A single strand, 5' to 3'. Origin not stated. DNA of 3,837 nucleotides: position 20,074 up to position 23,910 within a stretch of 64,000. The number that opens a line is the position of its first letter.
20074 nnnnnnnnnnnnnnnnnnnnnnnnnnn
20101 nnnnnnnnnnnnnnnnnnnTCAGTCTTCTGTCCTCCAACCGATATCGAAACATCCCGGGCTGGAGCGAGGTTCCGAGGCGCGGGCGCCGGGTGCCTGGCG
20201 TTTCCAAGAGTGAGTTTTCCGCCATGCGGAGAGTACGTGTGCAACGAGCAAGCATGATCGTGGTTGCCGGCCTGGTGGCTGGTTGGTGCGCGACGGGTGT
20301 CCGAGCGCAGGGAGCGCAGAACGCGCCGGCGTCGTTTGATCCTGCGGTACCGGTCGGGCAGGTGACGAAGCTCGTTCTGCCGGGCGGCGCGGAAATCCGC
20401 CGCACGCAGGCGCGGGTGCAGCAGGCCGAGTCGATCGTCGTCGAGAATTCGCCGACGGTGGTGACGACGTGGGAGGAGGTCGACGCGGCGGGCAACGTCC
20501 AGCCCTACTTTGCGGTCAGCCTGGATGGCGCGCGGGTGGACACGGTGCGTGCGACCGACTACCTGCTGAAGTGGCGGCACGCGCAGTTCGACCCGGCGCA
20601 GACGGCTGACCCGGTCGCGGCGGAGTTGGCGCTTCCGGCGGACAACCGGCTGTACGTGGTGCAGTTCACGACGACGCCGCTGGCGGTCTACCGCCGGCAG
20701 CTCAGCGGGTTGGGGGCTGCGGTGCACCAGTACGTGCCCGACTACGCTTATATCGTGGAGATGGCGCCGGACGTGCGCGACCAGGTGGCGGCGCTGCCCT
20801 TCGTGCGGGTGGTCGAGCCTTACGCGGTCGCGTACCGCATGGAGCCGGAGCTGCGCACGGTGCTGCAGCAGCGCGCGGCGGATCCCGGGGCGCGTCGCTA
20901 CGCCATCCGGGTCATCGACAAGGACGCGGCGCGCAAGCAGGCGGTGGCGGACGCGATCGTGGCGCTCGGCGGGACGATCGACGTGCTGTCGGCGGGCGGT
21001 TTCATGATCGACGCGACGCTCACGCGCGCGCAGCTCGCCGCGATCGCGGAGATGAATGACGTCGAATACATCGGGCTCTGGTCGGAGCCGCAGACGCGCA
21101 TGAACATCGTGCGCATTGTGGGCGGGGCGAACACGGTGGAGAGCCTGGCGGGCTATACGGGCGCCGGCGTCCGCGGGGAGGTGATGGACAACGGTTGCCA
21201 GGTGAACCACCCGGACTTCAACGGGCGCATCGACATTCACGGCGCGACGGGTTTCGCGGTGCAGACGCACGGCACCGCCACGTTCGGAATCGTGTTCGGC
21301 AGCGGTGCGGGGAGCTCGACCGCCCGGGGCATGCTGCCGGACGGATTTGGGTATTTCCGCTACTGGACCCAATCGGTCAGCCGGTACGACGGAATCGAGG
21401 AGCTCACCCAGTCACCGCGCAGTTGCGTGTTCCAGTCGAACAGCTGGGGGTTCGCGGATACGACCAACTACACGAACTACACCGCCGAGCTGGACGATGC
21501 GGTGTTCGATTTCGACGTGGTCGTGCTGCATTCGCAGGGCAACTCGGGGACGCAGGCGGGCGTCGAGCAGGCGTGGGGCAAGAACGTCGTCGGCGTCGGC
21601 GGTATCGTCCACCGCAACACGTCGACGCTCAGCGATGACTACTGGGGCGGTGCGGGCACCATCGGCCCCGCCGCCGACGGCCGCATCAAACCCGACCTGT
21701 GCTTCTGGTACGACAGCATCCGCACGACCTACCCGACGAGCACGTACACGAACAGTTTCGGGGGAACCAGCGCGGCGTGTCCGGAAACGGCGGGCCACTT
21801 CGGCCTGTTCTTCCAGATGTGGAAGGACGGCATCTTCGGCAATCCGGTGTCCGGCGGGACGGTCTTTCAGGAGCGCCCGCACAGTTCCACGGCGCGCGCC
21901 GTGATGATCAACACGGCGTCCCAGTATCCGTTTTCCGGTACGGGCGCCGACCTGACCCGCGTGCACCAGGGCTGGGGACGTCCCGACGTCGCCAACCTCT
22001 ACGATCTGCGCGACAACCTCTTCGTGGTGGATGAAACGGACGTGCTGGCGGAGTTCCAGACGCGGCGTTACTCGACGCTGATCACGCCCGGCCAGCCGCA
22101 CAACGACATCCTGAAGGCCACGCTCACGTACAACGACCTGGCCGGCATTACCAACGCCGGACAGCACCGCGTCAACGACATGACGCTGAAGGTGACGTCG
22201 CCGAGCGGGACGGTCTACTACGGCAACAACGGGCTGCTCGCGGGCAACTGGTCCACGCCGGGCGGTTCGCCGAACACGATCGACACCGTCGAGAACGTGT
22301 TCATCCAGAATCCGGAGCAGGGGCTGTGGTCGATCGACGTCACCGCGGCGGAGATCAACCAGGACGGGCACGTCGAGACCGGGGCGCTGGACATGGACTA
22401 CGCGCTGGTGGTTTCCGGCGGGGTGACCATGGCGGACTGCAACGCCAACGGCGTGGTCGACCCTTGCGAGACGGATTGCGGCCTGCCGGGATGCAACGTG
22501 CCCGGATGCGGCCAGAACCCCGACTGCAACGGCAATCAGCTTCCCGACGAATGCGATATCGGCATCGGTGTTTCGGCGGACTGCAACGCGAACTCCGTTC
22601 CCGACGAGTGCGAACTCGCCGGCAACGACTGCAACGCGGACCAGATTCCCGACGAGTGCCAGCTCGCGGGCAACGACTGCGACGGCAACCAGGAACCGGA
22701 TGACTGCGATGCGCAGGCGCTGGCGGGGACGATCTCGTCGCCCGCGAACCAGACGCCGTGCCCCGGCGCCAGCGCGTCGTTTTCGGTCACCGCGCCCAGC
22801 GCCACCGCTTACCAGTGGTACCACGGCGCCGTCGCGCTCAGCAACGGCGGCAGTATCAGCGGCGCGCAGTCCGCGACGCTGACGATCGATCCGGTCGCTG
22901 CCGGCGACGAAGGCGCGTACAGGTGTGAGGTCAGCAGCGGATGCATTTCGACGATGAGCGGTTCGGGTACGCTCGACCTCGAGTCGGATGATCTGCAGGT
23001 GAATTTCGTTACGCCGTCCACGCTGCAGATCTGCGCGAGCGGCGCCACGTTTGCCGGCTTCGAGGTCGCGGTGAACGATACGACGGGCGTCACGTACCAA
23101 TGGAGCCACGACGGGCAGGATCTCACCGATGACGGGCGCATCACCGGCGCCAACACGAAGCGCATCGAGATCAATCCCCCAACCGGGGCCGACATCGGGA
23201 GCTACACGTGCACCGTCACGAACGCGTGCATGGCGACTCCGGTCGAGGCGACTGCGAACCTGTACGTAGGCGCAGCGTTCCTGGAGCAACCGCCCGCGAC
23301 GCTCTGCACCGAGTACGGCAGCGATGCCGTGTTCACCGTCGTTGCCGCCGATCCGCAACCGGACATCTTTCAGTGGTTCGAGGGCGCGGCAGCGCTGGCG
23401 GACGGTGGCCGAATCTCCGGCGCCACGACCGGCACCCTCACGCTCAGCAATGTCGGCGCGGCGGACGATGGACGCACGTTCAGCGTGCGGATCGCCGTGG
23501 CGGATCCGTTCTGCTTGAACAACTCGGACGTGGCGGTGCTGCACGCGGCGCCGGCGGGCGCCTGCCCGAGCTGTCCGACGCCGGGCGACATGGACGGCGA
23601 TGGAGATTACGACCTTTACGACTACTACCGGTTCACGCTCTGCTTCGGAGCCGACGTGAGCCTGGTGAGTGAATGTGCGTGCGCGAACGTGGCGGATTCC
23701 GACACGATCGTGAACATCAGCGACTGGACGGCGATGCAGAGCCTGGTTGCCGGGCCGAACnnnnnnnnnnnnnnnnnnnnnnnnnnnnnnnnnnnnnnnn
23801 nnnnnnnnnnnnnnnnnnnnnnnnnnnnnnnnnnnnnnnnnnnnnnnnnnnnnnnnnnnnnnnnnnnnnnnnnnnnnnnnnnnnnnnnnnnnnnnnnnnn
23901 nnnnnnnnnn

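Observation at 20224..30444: Three tandem secreted proteins with unrelated N-terminal heads fused to one conserved 442-476 aa C-terminal module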

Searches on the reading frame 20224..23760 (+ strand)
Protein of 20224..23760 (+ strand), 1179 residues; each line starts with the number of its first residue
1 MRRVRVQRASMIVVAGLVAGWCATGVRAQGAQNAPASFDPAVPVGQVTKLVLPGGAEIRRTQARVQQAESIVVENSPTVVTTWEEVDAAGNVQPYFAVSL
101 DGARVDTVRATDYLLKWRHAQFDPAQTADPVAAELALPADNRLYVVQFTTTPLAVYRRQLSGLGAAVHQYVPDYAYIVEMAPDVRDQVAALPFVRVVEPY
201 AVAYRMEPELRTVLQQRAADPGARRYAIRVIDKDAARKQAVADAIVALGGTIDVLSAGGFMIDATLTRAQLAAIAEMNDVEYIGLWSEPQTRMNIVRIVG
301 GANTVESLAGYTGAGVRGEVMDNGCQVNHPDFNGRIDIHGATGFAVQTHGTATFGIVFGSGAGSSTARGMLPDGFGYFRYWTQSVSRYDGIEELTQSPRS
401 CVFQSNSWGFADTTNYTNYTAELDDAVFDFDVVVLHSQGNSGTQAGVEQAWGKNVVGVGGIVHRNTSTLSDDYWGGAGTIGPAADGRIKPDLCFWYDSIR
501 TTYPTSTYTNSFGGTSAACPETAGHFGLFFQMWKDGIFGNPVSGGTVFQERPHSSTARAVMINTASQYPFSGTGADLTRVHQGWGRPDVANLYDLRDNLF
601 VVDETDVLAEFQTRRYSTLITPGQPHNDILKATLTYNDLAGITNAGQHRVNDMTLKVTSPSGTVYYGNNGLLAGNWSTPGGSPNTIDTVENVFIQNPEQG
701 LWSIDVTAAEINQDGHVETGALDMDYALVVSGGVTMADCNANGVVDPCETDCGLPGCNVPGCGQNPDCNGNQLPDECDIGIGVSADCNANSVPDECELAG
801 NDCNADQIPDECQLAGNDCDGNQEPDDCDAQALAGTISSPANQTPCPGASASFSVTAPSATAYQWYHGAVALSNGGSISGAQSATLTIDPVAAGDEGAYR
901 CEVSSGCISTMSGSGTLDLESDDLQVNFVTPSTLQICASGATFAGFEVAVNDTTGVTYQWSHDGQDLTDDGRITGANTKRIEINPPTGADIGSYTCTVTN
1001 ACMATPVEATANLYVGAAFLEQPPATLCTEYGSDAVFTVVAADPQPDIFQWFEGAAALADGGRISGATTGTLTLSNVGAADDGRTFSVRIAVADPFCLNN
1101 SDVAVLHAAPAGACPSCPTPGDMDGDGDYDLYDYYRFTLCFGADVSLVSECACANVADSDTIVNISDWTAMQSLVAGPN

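Call 3: search_protein_families(library=pfam, proteins=[window:20224-23760:+], max_evalue=0.01)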
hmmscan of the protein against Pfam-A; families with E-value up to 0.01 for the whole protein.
window:20224-23760:+ (1179 aa): 7 families
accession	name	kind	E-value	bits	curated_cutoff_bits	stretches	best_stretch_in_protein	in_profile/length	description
PF13927.12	Ig_3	-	9.1e-20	71.4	30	2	838-904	5-77/78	Immunoglobulin domain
PF07679.22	I-set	-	8.7e-17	61.4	23.7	2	944-1015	18-90/90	Immunoglobulin I-set domain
PF00082.27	Peptidase_S8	-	6.8e-13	49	21.8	1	320-584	8-287/288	Subtilase family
PF13895.12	Ig_2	-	8.4e-07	29.6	27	0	857-912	26-72/79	Immunoglobulin domain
PF00047.31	ig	-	1.6e-06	28.8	21.8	0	951-1001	19-73/81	Immunoglobulin domain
PF07686.23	V-set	-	0.00075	20.1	26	0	879-905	63-94/109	Immunoglobulin V-set domain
PF19081.6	Ig_7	-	0.0057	17.4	27.3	0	841-895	8-58/84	Ig-like domain CHU_C associated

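Call 4: search_protein_families(library=ncbifam, proteins=[window:20224-23760:+], max_evalue=0.01)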
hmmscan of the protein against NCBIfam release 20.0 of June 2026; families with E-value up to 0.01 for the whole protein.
window:20224-23760:+ (1179 aa): 0 families

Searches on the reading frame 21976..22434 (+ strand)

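Call 61: search_protein_families(library=pfam, proteins=[window:21976-22434:+], max_evalue=1)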
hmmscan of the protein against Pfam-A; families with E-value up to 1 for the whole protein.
window:21976-22434:+ (153 aa): 2 families
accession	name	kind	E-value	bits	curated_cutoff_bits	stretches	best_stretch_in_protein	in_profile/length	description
PF01483.27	P_proprotein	-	0.025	15.1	21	1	64-134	13-80/86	Proprotein convertase P-domain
PF23560.1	GBD_Hemicentin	-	0.19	12.1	27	1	70-125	39-88/100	Hemicentin galactose-binding domain-like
